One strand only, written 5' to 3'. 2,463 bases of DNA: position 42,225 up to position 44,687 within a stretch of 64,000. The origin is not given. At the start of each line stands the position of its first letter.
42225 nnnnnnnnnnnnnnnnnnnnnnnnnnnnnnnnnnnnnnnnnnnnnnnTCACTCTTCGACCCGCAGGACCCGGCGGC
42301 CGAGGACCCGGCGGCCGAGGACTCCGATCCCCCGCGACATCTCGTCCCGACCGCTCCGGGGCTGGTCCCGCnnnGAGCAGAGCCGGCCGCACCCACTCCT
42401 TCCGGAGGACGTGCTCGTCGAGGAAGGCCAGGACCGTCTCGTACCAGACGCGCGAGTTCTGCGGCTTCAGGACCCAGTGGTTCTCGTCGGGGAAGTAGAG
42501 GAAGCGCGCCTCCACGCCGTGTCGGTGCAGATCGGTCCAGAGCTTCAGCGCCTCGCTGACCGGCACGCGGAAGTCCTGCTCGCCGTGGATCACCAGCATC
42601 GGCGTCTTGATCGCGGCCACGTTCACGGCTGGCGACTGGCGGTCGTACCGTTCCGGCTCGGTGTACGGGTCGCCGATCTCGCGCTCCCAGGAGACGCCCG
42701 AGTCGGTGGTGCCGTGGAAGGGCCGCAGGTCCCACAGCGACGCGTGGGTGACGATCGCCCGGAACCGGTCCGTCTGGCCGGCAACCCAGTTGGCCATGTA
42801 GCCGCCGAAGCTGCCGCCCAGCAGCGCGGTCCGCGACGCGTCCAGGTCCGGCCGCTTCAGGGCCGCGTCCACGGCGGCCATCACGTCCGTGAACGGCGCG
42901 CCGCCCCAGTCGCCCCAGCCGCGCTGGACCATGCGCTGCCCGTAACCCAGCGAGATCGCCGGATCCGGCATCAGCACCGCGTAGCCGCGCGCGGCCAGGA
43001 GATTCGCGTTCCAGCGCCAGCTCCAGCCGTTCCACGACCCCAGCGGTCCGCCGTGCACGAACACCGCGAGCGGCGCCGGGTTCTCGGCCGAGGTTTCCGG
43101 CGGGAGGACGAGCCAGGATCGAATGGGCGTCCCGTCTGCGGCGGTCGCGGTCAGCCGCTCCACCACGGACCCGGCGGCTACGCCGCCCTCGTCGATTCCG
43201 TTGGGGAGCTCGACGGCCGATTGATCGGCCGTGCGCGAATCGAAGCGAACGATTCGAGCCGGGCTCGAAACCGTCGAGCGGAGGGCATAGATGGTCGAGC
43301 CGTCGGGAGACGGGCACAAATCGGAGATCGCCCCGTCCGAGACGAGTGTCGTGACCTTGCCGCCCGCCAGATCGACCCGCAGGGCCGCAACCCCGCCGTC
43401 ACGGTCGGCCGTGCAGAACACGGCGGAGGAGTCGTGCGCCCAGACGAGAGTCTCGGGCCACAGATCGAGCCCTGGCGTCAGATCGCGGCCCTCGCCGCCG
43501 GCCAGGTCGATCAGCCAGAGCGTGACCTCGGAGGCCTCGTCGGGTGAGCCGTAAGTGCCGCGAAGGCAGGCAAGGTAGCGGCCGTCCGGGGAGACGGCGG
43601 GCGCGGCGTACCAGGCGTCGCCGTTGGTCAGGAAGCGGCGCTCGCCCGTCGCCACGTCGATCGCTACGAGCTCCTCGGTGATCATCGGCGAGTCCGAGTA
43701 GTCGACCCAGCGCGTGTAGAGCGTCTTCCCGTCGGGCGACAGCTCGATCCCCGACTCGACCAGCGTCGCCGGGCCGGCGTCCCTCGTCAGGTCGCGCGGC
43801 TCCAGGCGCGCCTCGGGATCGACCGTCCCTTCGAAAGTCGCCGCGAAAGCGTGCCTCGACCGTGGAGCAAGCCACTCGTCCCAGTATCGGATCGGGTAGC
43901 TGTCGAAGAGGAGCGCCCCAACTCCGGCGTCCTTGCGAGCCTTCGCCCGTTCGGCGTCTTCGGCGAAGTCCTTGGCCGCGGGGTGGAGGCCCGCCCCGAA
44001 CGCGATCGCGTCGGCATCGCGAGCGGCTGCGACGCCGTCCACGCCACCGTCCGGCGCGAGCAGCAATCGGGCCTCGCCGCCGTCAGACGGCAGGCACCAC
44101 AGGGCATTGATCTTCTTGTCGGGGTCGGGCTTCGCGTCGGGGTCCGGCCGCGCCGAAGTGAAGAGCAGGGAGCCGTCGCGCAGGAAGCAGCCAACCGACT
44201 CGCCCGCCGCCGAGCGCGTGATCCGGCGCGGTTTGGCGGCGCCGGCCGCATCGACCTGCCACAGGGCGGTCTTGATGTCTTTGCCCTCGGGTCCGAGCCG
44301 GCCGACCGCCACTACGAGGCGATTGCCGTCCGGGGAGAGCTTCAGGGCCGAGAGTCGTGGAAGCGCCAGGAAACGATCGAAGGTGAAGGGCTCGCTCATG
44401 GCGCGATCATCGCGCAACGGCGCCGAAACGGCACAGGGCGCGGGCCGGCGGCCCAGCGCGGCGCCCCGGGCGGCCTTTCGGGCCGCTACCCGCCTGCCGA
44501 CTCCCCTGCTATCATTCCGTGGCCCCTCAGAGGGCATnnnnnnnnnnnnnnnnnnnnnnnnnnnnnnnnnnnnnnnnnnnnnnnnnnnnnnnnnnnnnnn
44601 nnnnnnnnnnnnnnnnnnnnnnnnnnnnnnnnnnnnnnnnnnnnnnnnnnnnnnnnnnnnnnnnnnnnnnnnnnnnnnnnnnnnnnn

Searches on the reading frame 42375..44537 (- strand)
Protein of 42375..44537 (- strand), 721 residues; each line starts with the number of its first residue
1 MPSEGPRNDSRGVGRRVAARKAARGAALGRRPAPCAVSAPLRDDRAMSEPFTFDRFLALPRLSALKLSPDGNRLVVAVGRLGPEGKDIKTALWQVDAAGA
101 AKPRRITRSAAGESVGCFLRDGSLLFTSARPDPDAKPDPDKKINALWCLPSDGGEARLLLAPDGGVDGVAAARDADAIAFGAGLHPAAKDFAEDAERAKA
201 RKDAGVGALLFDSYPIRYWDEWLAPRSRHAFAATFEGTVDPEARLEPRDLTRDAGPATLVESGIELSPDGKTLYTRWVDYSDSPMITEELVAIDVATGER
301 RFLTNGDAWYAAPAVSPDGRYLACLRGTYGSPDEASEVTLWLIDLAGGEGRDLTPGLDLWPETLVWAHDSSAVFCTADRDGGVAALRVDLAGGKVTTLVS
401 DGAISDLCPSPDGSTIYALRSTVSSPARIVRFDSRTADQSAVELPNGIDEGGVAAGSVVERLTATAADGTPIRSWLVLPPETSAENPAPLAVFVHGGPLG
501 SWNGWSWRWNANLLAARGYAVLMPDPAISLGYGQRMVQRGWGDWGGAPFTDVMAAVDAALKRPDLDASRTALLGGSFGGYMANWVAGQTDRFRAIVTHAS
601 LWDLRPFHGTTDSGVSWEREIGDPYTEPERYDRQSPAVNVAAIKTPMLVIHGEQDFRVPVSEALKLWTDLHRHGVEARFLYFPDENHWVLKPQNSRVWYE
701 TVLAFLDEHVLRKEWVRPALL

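Call 78: search_protein_families(library=pfam, proteins=[window:42375-44537:-], max_evalue=0.00001)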
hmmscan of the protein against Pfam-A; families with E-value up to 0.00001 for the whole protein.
window:42375-44537:- (721 aa): 6 families
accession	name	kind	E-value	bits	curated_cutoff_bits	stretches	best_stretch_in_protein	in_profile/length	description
PF00326.27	Peptidase_S9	-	4.1e-54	183.7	22.6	1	505-710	1-210/213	Prolyl oligopeptidase family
PF00561.26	Abhydrolase_1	-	9.3e-11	42.3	25.8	1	492-610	4-109/245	alpha/beta hydrolase fold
PF07676.18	PD40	-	1.7e-07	31.4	20.9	0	303-323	4-24/38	WD40-like Beta Propeller Repeat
PF20434.5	BD-FAE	-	2.1e-07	31.1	26.8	1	484-669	9-214/215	BD-FAE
PF01738.24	DLH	-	6.1e-07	29.7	21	1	549-695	78-194/217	Dienelactone hydrolase family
PF02129.25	Peptidase_S15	-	5.4e-06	26.7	23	0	468-606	1-134/262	X-Pro dipeptidyl-peptidase (S15 family)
